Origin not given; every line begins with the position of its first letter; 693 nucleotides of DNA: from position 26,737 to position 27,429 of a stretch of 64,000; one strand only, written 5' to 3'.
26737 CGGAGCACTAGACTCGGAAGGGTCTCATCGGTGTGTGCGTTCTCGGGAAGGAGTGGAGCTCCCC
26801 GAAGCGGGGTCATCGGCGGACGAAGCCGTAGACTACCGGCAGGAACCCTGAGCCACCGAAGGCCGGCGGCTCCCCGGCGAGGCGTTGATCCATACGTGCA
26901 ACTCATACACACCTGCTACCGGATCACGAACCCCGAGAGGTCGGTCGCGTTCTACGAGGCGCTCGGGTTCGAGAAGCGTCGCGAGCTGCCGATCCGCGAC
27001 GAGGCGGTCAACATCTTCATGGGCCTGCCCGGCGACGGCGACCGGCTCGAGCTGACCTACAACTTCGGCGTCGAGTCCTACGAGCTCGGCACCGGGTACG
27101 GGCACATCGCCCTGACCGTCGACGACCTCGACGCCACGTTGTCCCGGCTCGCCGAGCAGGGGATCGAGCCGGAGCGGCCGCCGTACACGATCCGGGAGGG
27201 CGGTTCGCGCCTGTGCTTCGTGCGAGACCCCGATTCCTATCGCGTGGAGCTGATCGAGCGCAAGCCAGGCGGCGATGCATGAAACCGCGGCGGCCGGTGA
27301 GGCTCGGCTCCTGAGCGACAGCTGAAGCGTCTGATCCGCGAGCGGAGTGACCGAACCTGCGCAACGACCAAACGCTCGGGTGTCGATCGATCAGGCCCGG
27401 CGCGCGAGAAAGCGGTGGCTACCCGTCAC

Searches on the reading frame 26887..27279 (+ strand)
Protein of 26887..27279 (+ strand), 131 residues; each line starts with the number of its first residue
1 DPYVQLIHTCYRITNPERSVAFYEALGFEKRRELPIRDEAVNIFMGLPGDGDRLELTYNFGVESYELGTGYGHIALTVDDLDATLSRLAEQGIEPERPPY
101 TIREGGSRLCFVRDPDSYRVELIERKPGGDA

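Call 69: find_homologous_proteins(query=window:26887-27279:+, max_evalue=1e-40)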
Query window:26887-27279:+ (131 aa): 7848 proteins with E <= 1e-40 among 8000 candidates; the best 120 are listed.
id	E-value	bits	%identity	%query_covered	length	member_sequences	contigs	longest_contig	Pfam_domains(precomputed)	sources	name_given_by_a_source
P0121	1.8e-87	308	-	-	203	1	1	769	PF13468.13,PF13669.13,PF00903.32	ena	-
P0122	2.3e-80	285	99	98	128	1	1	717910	PF13669.13,PF00903.32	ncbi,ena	-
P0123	2.0e-78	279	94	98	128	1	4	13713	PF13669.13,PF00903.32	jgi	jgi:lactoylglutathione lyase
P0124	2.7e-77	275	94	98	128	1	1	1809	PF13669.13,PF00903.32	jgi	jgi:lactoylglutathione lyase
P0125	7.7e-77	274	91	98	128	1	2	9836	PF13669.13,PF00903.32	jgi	jgi:lactoylglutathione lyase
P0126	1.0e-75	270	91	98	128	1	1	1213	PF13669.13,PF00903.32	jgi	jgi:lactoylglutathione lyase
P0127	1.3e-75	270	90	98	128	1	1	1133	PF13669.13,PF00903.32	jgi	jgi:lactoylglutathione lyase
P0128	1.7e-75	269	89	98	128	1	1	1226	PF13669.13,PF00903.32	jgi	jgi:lactoylglutathione lyase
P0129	2.1e-75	269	91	98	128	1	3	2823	PF13669.13,PF00903.32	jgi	jgi:lactoylglutathione lyase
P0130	1.1e-74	267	91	96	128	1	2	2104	PF13669.13,PF00903.32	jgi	jgi:lactoylglutathione lyase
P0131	1.3e-74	267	91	97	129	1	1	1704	PF13669.13,PF00903.32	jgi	jgi:lactoylglutathione lyase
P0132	2.5e-74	266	89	98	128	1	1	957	PF13669.13,PF00903.32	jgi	jgi:lactoylglutathione lyase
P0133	2.7e-74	266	90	98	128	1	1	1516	PF13669.13,PF00903.32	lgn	-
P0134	4.0e-74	265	88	98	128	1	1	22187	PF13669.13,PF00903.32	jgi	jgi:lactoylglutathione lyase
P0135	9.8e-74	264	89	97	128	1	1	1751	PF13669.13,PF00903.32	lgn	-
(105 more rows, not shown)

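Call 70: find_encoding_contigs(protein=P0123, flank=2500, max_places=4)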
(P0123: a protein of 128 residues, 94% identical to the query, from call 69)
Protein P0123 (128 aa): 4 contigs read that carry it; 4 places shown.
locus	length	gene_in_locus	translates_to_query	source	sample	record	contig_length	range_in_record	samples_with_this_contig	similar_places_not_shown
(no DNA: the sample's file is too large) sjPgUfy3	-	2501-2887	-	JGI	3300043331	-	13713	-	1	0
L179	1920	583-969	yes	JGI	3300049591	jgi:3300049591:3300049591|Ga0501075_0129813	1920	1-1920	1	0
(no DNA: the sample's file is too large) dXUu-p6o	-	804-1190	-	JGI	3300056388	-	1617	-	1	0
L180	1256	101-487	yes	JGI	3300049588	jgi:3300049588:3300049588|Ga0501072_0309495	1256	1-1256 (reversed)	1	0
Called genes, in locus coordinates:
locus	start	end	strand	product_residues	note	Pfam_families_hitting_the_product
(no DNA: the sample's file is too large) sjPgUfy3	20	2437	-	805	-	PF00931:NB-ARC (faint), PF13401:AAA_22 (weak), PF25872:HTH_77 (weak), PF13424:TPR_12 (weak), PF17874:TPR_MalT, PF13424:TPR_12 (weak), PF00196:GerE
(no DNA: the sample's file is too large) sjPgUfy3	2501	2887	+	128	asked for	PF00903:Glyoxalase, PF13669:Glyoxalase_4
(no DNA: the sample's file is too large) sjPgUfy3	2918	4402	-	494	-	PF01565:FAD_binding_4, PF08031:BBE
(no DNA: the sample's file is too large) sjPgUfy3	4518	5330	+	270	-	PF01638:HxlR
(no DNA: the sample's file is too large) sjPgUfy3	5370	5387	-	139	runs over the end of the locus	PF00903:Glyoxalase, PF13669:Glyoxalase_4 (weak)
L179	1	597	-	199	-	?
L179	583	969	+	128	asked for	PF00903:Glyoxalase, PF13669:Glyoxalase_4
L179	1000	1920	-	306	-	?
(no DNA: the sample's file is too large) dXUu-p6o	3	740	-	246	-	?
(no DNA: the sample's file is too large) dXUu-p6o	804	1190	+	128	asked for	PF00903:Glyoxalase, PF13669:Glyoxalase_4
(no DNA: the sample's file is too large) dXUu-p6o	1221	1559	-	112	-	PF08031:BBE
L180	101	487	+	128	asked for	PF00903:Glyoxalase, PF13669:Glyoxalase_4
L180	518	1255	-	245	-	?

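Call 71: find_encoding_contigs(protein=P0125, flank=2500, max_places=2)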
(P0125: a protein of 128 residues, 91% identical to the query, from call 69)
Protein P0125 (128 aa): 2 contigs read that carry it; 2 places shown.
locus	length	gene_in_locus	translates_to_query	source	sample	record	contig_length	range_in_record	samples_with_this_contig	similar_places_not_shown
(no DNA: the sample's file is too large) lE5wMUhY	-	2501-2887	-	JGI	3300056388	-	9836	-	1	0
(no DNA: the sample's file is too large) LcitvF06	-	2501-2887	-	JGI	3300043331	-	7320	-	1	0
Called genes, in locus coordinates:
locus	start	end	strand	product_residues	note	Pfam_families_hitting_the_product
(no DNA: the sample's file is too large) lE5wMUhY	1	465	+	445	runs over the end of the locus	PF05977:MFS_3, PF07690:MFS_1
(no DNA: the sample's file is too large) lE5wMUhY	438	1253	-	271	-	PF00378:ECH_1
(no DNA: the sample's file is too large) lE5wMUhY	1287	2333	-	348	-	PF01565:FAD_binding_4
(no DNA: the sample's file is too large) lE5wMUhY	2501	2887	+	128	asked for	PF00903:Glyoxalase, PF13669:Glyoxalase_4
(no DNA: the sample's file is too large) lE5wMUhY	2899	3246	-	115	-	?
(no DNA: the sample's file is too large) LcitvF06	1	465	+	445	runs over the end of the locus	PF05977:MFS_3, PF07690:MFS_1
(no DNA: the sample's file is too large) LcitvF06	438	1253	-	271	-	PF00378:ECH_1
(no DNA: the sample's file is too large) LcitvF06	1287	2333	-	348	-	PF01565:FAD_binding_4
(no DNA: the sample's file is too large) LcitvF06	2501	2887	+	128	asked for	PF00903:Glyoxalase, PF13669:Glyoxalase_4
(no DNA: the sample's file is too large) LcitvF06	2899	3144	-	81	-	?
